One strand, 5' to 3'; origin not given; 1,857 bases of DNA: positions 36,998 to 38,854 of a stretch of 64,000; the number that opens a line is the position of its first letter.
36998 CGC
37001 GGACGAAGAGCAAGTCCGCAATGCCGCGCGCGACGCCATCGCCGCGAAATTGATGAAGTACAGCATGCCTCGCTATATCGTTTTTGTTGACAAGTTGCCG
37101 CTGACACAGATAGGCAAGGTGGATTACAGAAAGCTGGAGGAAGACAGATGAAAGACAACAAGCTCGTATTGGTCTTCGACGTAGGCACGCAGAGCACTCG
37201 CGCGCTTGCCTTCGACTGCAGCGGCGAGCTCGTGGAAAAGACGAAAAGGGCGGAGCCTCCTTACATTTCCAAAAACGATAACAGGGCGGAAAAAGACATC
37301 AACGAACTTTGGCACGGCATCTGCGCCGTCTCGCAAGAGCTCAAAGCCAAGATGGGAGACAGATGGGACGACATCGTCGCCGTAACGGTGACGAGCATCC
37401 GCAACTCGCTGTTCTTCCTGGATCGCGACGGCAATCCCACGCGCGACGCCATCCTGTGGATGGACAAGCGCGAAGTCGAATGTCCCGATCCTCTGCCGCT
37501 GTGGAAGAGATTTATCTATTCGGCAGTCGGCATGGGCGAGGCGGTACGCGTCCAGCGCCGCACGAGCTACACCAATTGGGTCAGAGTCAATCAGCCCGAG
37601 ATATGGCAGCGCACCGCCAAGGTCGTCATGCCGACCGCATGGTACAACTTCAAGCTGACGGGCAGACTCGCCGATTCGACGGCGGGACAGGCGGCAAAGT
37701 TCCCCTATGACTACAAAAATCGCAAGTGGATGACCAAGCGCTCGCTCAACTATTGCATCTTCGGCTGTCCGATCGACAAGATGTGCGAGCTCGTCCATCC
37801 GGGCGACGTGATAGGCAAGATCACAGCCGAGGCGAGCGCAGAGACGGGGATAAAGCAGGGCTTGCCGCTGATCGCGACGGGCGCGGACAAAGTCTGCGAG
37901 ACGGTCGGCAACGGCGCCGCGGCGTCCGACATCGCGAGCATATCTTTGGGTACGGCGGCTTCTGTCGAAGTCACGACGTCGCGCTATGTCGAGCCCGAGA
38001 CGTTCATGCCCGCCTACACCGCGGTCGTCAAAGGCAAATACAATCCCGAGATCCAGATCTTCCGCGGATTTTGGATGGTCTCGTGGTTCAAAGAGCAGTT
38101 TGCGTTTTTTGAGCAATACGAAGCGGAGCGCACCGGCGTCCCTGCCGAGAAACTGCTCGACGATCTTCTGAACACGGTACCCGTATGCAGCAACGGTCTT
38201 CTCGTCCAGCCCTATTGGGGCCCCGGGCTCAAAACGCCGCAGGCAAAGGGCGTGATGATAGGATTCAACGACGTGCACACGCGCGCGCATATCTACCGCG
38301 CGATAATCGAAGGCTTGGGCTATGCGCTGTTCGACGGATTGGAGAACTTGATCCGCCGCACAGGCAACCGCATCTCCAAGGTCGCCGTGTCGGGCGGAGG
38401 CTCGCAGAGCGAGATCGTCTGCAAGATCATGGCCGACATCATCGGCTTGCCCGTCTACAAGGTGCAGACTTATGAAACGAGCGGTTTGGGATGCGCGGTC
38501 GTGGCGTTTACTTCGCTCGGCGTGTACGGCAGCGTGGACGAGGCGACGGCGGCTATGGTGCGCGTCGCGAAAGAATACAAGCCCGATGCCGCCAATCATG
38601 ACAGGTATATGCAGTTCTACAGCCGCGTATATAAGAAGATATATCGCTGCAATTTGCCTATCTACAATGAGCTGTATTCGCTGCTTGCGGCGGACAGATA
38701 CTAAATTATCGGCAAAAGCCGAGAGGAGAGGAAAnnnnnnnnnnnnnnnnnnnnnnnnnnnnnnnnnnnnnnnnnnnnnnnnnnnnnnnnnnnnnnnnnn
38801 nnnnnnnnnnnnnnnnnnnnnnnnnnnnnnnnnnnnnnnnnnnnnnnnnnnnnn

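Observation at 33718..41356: Translationally coupled PAP2-PAP2-acyl-AMP ligase-FGGY kinase cassette followed by a Ca-type P-type ATPase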

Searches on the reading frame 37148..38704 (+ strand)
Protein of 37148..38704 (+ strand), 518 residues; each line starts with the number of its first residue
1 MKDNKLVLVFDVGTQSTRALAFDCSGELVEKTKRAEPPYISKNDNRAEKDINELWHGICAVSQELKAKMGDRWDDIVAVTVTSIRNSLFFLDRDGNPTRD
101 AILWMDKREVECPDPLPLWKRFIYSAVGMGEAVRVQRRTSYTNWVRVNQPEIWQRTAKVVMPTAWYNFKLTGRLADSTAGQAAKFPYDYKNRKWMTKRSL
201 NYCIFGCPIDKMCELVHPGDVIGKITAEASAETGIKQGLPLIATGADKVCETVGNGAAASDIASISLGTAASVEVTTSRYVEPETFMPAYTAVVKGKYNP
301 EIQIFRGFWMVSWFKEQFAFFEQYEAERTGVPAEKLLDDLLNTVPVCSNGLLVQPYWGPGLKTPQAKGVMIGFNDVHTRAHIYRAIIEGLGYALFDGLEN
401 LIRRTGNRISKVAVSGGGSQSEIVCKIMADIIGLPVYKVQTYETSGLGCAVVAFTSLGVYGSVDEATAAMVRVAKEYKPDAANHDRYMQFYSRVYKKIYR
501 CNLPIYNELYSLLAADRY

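Call 3: search_protein_families(library=pfam, proteins=[window:37148-38704:+], max_evalue=0.01)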
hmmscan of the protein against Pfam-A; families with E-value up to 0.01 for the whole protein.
window:37148-38704:+ (518 aa): 3 families
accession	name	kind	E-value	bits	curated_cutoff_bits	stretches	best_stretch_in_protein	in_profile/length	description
PF00370.27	FGGY_N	-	5.7e-33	115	28.8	1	7-254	2-245/245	FGGY family of carbohydrate kinases, N-terminal domain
PF02782.22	FGGY_C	-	2.5e-28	99.6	27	1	264-455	2-196/198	FGGY family of carbohydrate kinases, C-terminal domain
PF01869.26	BcrAD_BadFG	-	0.004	17.1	31.5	0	11-67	4-60/271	BadF/BadG/BcrA/BcrD ATPase family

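Call 4: search_protein_families(library=ncbifam, proteins=[window:37148-38704:+], max_evalue=0.01)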
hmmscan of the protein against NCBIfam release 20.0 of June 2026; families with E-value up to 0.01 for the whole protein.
window:37148-38704:+ (518 aa): 12 families
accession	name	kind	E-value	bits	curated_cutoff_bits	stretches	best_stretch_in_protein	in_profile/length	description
TIGR01312.1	XylB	equivalog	3.6e-70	236.9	380.25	1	11-499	4-480/481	xylulokinase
NF008187.0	PRK10939.1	equivalog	1.3e-52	179.1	528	1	5-503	4-504/521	autoinducer-2 kinase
TIGR01314.1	gntK_FGGY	equivalog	1.7e-39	135.7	648.55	1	8-499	3-490/505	gluconokinase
TIGR01311.1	glycerol_kin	equivalog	8.5e-37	126.6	590.35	1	6-489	2-482/496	glycerol kinase GlpK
TIGR02628.1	fuculo_kin_coli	equivalog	4.4e-36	124.8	470.9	1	6-479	2-464/465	L-fuculokinase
NF000756.0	PRK00047.1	subfamily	1.2e-33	116.1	498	1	2-488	2-482/502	glycerol kinase GlpK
NF011601.0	PRK15027.1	equivalog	2.5e-33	115.2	912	1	10-505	5-482/484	xylulokinase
TIGR01315.1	5C_CHO_kinase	subfamily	1.4e-28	99.9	408.7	2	9-311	4-319/541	FGGY family pentulose kinase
NF003154.0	PRK04123.1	equivalog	2.4e-22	79.3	428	1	210-499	239-534/554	ribulokinase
TIGR01234.1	L-ribulokinase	equivalog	2.9e-17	62.7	583.25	1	148-497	168-525/536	ribulokinase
TIGR02627.1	rhamnulo_kin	equivalog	7.5e-10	38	527.95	2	378-466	357-444/454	rhamnulokinase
NF007925.0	PRK10640.1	equivalog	9.4e-10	37.5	639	1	377-466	362-450/489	rhamnulokinase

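Call 6: find_homologous_proteins(query=window:37148-38704:+, max_evalue=1e-10)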
Query window:37148-38704:+ (518 aa): 5380 proteins with E <= 1e-10 among 8000 candidates; the best 120 are listed.
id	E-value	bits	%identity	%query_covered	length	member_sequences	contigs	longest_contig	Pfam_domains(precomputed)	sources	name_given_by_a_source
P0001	0.0e+0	1204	100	100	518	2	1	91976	PF00370.28,PF02782.23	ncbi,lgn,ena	-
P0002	0.0e+0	1043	84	100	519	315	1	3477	PF00370.28,PF02782.23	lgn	-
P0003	0.0e+0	1039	84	100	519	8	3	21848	PF00370.28,PF02782.23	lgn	-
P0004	0.0e+0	1012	82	100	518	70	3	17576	PF00370.28,PF02782.23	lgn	-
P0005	7.3e-266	901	71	100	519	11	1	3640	PF00370.28,PF02782.23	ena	-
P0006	5.2e-264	895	72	99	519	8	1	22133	PF00370.28,PF02782.23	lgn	-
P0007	3.0e-261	886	71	99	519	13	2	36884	PF00370.28,PF02782.23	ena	-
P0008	4.2e-261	885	71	100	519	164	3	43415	PF00370.28,PF02782.23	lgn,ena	-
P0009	9.0e-260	881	70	100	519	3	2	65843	PF00370.28,PF02782.23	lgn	-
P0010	3.3e-258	876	70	99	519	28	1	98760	PF00370.28,PF02782.23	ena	-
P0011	2.1e-254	863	69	99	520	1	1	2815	PF00370.28,PF02782.23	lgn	-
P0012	2.2e-250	850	69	100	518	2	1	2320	PF00370.28,PF02782.23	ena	-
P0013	1.7e-216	738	62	100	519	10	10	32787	PF00370.28,PF02782.23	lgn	-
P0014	1.5e-214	732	61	99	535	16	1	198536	PF00370.28,PF02782.23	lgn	-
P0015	2.3e-211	721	60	99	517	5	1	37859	PF00370.28,PF02782.23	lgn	-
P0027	2.7e-199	681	57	98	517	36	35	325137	PF00370.28,PF02782.23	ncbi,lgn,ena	-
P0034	8.6e-170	584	50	98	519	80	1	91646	PF00370.28,PF02782.23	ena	-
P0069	8.3e-163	561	48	97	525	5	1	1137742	PF00370.28,PF02782.23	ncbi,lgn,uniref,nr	ncbi:FGGY-family carbohydrate kinase [Clostridium sp. MSJ-11]|uniref:FGGY-family carbohydrate kinase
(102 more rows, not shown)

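Call 9: find_encoding_contigs(protein=P0001, flank=10000, max_places=3)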
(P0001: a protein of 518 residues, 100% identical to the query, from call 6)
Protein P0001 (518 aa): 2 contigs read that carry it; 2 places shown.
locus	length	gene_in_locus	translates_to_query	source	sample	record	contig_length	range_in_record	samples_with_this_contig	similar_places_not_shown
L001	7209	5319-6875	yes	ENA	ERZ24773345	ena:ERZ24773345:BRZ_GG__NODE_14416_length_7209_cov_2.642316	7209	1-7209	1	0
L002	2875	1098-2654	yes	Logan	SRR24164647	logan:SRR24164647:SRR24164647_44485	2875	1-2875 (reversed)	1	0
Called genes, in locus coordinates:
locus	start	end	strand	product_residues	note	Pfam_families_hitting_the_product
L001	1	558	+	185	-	?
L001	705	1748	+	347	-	-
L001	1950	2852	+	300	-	PF01569:PAP2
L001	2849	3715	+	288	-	PF01569:PAP2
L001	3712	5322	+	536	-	PF00501:AMP-binding, PF13193:AMP-binding_C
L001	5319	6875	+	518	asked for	PF00370:FGGY_N, PF02782:FGGY_C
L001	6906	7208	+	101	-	?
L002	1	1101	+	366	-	?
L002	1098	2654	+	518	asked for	PF00370:FGGY_N, PF02782:FGGY_C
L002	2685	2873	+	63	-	?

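Call 10: find_encoding_contigs(protein=P0010, flank=10000, max_places=3)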
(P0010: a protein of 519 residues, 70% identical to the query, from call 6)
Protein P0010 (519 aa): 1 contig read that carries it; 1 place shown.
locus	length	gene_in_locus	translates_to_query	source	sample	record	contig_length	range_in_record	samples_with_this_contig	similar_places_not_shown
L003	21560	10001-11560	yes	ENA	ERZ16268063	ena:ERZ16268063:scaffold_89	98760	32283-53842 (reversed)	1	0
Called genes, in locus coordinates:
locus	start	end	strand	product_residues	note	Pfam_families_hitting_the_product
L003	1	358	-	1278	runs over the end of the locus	-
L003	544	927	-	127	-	PF01925:TauE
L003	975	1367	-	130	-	PF01925:TauE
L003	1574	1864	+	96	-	PF12116:SpoIIID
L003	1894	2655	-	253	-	PF01171:ATP_bind_3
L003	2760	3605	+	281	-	PF06695:Sm_multidrug_ex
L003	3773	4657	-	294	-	PF02645:DegV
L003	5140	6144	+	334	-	-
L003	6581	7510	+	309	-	PF01569:PAP2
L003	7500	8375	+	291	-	PF14378:PAP2_3 (weak), PF01569:PAP2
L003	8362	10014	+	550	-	PF00501:AMP-binding, PF13193:AMP-binding_C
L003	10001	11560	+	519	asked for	PF00370:FGGY_N, PF02782:FGGY_C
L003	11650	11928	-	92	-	PF04026:SpoVG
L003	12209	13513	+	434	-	PF01225:Mur_ligase, PF08245:Mur_ligase_M, PF02875:Mur_ligase_C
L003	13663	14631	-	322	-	PF08240:ADH_N (weak), PF00107:ADH_zinc_N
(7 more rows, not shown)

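Call 11: find_encoding_contigs(protein=P0014, flank=10000, max_places=3)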
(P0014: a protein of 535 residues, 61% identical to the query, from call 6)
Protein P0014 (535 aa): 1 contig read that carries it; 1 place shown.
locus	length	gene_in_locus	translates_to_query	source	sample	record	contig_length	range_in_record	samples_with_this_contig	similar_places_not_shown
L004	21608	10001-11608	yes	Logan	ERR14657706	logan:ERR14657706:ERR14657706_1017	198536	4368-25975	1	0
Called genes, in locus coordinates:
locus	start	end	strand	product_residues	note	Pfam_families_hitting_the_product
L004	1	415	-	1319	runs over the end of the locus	-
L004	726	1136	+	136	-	PF01925:TauE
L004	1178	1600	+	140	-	PF01925:TauE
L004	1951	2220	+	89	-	PF12116:SpoIIID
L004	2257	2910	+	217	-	PF06695:Sm_multidrug_ex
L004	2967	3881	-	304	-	PF02645:DegV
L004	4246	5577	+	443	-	PF00884:Sulfatase, PF01663:Phosphodiest, PF01676:Metalloenzyme (weak), PF16347:SGSH_C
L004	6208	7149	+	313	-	-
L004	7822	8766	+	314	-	PF01569:PAP2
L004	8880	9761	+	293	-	PF01569:PAP2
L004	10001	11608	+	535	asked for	PF00370:FGGY_N, PF02782:FGGY_C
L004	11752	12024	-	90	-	PF04026:SpoVG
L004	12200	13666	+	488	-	PF01225:Mur_ligase, PF08245:Mur_ligase_M, PF02875:Mur_ligase_C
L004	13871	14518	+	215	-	-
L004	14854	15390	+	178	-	-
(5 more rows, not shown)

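Call 12: find_encoding_contigs(protein=P0027, flank=8000, max_places=3)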
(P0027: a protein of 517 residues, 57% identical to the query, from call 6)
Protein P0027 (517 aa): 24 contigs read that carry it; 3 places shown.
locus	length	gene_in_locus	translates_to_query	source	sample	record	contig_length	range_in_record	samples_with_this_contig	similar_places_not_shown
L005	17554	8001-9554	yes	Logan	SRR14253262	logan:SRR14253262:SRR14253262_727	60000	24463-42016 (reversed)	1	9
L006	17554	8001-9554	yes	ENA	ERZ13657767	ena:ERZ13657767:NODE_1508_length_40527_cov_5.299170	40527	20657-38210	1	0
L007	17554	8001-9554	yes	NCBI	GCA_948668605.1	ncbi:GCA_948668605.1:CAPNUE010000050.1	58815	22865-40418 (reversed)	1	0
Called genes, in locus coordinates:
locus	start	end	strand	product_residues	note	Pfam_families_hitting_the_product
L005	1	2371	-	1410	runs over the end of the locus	-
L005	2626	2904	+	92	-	PF01925:TauE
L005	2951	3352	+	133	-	PF01925:TauE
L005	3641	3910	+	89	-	PF12116:SpoIIID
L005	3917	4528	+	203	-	PF06695:Sm_multidrug_ex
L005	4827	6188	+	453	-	-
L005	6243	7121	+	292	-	PF01569:PAP2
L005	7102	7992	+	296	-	PF01569:PAP2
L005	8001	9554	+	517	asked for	PF00370:FGGY_N, PF02782:FGGY_C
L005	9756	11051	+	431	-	PF01225:Mur_ligase, PF08245:Mur_ligase_M, PF02875:Mur_ligase_C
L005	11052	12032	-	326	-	PF00107:ADH_zinc_N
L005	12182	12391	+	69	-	PF01197:Ribosomal_L31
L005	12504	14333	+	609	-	PF07136:DUF1385, PF17827:PrmC_N (weak), PF02353:CMAS (weak), PF03602:Cons_hypoth95, PF05175:MTS, PF06325:PrmA, PF13847:Methyltransf_31, PF13649:Methyltransf_25, +3 more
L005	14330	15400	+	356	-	PF03462:PCRF, PF00472:RF-1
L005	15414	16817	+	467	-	PF00682:HMGL-like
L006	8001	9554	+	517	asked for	PF00370:FGGY_N, PF02782:FGGY_C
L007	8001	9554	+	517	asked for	PF00370:FGGY_N, PF02782:FGGY_C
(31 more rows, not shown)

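Call 13: find_encoding_contigs(protein=P0034, flank=8000, max_places=2)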
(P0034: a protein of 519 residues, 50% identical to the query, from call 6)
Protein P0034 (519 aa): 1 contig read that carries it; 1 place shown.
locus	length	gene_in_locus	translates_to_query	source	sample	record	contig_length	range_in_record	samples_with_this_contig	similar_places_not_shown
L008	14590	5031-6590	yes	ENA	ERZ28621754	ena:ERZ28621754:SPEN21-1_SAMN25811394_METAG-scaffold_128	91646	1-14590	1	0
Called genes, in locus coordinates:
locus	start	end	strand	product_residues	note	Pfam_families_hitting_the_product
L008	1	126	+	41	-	?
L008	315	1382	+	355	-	PF05580:Peptidase_S55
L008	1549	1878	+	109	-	PF08769:Spo0A_C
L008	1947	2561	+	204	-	-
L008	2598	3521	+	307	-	-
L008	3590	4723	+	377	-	PF00768:Peptidase_S11, PF13354:Beta-lactamase2, PF07943:PBP5_C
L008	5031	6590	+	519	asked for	PF00370:FGGY_N, PF02782:FGGY_C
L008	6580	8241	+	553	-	PF01565:FAD_binding_4, PF02913:FAD-oxidase_C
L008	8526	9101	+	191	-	-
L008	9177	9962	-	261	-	-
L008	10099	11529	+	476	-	PF03237:Terminase_6N, PF17289:Terminase_6C (weak)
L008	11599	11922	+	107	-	-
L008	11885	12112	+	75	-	-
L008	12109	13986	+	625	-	PF16510:P22_portal, PF23899:SU10_portal (weak)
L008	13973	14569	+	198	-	-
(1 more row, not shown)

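Call 14: find_encoding_contigs(protein=P0069, flank=8000, max_places=2)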
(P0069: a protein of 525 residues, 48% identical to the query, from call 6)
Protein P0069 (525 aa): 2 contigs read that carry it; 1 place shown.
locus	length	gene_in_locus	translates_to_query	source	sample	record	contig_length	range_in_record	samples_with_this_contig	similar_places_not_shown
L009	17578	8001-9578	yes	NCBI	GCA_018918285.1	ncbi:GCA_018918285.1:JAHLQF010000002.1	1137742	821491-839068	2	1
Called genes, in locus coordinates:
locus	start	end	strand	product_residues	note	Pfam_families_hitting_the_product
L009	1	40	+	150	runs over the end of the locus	PF22381:Staph_reg_Sar_Rot, PF01047:MarR, PF12802:MarR_2, PF01325:Fe_dep_repress (weak), PF13463:HTH_27 (weak)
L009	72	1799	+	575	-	PF00664:ABC_membrane, PF00005:ABC_tran, PF02463:SMC_N (weak)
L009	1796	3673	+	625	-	PF00664:ABC_membrane, PF00005:ABC_tran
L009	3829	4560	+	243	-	PF00392:GntR, PF07702:UTRA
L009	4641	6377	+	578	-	PF04972:BON (weak), PF01266:DAO, PF13450:NAD_binding_8 (weak), PF04324:Fer2_BFD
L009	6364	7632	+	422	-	PF00070:Pyr_redox (faint), PF00890:FAD_binding_2 (weak), PF01134:GIDA (faint), PF03486:HI0933_like (weak), PF07992:Pyr_redox_2, PF12831:FAD_oxidored, PF13450:NAD_binding_8 (faint), PF13738:Pyr_redox_3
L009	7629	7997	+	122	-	PF07892:DUF1667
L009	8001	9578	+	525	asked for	PF00370:FGGY_N, PF02782:FGGY_C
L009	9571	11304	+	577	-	PF01565:FAD_binding_4, PF02913:FAD-oxidase_C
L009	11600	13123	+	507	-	PF04122:CW_binding_2, PF01520:Amidase_3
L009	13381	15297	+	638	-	PF27449:LtaS_N, PF00884:Sulfatase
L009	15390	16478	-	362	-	PF00149:Metallophos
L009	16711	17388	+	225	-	PF19700:DUF6198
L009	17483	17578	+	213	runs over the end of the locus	PF01255:Prenyltransf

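Call 17: find_related_loci(query=A1, collection=genome_contigs, flank=10000)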
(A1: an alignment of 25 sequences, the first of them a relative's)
Query A1 (518 aa) in genome_contigs; peptide patterns used: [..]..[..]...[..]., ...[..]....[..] (x = any residue, [..] = any of these).
108 stretches matched a pattern; 86 encode a relative of the query (tblastn E <= 1e-3); the best 80 are kept; 80 distinct loci.
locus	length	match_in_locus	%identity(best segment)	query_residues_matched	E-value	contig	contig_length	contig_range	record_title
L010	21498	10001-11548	85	3-518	0e+0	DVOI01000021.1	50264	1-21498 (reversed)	MAG TPA_asm: Candidatus Ornithoclostridium faecigallinarum isolate ChiHcolR4-3946 ChiHcolR4__C64538_L50264_SRR6323285, w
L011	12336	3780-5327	85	3-518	0e+0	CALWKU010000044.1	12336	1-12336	MAG: uncultured Christensenellaceae bacterium isolate E27__bin398 genome assembly, contig: E27__k127_1955443, whole geno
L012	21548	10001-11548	84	3-518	0e+0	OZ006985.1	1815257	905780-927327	MAG: uncultured Christensenellaceae bacterium isolate metabat2_pooled_hifiasm.1589 MAG genome assembly, chromosome: 1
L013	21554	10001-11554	81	1-518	0e+0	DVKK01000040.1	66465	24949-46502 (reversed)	MAG TPA_asm: Candidatus Ornithoclostridium excrementipullorum isolate ChiW5-1639 ChiW5__C88165_L66465_SRR5506738, whole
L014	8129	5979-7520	71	4-517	0e+0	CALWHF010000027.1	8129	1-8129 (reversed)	MAG: uncultured Christensenellaceae bacterium isolate BRZ_LQ__bin77 genome assembly, contig: BRZ_LQ__NODE_8095_length_81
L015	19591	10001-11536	72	6-517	0e+0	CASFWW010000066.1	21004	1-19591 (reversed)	uncultured Christensenella sp. isolate SI.O6.metabat-bins.40 genome assembly, contig: SI.O6.metabat-bins.40.fa_k141_5216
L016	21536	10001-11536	72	6-517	0e+0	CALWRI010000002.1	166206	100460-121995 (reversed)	MAG: uncultured Christensenellaceae bacterium isolate BRZ_DG__bin109 genome assembly, contig: BRZ_DG__NODE_113_length_16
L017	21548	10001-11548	72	2-517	0e+0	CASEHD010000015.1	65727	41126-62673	uncultured Christensenella sp. isolate B31_L2_392392_idba_bin.53 genome assembly, contig: B31_L2_392392_idba_bin.53.fa_s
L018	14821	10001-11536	71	6-517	0e+0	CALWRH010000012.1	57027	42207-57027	MAG: uncultured Christensenellaceae bacterium isolate BRZ_KS__bin118 genome assembly, contig: BRZ_KS__NODE_771_length_57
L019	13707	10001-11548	71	2-517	0e+0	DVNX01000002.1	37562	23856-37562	MAG TPA_asm: Candidatus Ornithoclostridium faecavium isolate 63 CHK106__C1923_L37562_ERR2241854, whole genome shotgun se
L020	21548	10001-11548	70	2-517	0e+0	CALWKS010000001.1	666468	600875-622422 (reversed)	MAG: uncultured Christensenellaceae bacterium isolate BRZ_QI__bin43 genome assembly, contig: BRZ_QI__NODE_2_length_66646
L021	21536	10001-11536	71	6-517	0e+0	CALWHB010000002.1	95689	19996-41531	MAG: uncultured Christensenellaceae bacterium isolate BRZ_AN__bin44 genome assembly, contig: BRZ_AN__NODE_325_length_956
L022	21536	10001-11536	70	6-517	0e+0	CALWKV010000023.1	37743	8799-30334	MAG: uncultured Christensenellaceae bacterium isolate E37__bin146 genome assembly, contig: E37__k127_3564257, whole geno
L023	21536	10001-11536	70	6-517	0e+0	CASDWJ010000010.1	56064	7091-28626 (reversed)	uncultured Christensenella sp. isolate SI.B14.metabat-bins.169 genome assembly, contig: SI.B14.metabat-bins.169.fa_k141_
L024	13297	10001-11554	62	1-517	0e+0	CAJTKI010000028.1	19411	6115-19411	MAG TPA_asm: uncultured Christensenella sp. isolate MGBC101980 genome assembly, contig: MGBC101980.28, whole genome shot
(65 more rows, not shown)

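Call 18: search_solved_structures(query=window:37148-38704:+, max_evalue=0.00001)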
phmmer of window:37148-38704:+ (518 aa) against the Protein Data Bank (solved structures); distinct sequences matched with E-value up to 0.00001: 39.
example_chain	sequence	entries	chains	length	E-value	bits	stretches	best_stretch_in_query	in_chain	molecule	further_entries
5ya0_A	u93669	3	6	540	3.1e-35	125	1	7-502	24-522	Autoinducer-2 kinase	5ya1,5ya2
2itm_A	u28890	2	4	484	4.8e-28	101.3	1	9-505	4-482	Xylulose kinase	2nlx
3ifr_A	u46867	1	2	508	6.1e-28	100.9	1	5-504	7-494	Carbohydrate kinase, FGGY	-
6ude_A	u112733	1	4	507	1.2e-27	99.9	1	2-497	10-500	Glycerol kinase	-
3gbt_A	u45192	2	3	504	3.7e-27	98.3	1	5-491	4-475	Gluconate kinase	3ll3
2dpn_A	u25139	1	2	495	1.8e-24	89.4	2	247-483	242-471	Glycerol kinase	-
3d7e_O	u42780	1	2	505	3e-22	82.1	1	5-484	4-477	Glycerol kinase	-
3h45_X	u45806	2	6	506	3.7e-22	81.8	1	3-484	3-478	Glycerol kinase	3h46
3h3n_X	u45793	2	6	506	5e-22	81.4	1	3-484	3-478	Glycerol kinase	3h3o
3flc_O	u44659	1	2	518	5.4e-22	81.3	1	3-484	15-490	Glycerol kinase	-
1r59_O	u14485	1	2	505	8.8e-22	80.6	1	5-484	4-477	Glycerol kinase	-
1xup_O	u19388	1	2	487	2.1e-21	79.3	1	7-483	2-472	Glycerol kinase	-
3ezw_A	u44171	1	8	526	5.5e-21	78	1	4-490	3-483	Glycerol kinase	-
1bo5_O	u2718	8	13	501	1.4e-20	76.6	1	4-490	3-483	PROTEIN (GLYCEROL KINASE) | GLYCEROL KINASE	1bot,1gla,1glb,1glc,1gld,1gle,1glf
3g25_A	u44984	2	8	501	2.7e-20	75.7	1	5-482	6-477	Glycerol kinase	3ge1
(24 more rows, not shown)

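Call 21: search_solved_structures(query=L009:9571-11304:+, max_evalue=0.00001)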
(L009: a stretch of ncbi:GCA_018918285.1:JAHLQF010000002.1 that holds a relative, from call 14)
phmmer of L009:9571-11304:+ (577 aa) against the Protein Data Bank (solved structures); distinct sequences matched with E-value up to 0.00001: 10.
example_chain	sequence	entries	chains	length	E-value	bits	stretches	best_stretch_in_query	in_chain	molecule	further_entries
2uuu_A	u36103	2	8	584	1.2e-71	245.4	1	61-558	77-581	ALKYLDIHYDROXYACETONEPHOSPHATE SYNTHASE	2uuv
4bby_A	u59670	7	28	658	6.7e-61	209.9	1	47-556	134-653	ALKYLDIHYDROXYACETONEPHOSPHATE SYNTHASE, PEROXISOMAL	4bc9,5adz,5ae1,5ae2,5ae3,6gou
4bca_A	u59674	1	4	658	2.4e-60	208.1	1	47-556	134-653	ALKYLDIHYDROXYACETONEPHOSPHATE SYNTHASE, PEROXISOMAL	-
4bc7_A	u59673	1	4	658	2.6e-60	208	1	47-556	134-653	ALKYLDIHYDROXYACETONEPHOSPHATE SYNTHASE, PEROXISOMAL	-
9qgz_A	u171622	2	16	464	8.1e-19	71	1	122-304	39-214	Glycolate oxidase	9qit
8jdc_A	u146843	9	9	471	1.8e-17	66.5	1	123-311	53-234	Probable D-lactate dehydrogenase, mitochondrial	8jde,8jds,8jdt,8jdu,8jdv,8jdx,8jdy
8jdb_A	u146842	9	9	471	2e-17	66.4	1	123-311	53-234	Probable D-lactate dehydrogenase, mitochondrial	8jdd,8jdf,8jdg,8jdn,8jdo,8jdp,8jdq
3pm9_A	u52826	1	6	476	8.1e-17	64.4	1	122-304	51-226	Putative oxidoreductase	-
7qh2_C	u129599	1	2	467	8.7e-15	57.7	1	115-308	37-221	Lactate dehydrogenase (NAD(+),ferredoxin) subunit LctD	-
6lpn_A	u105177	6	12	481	1.8e-11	46.7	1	124-300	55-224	D-2-hydroxyglutarate dehydrogenase, mitochondrial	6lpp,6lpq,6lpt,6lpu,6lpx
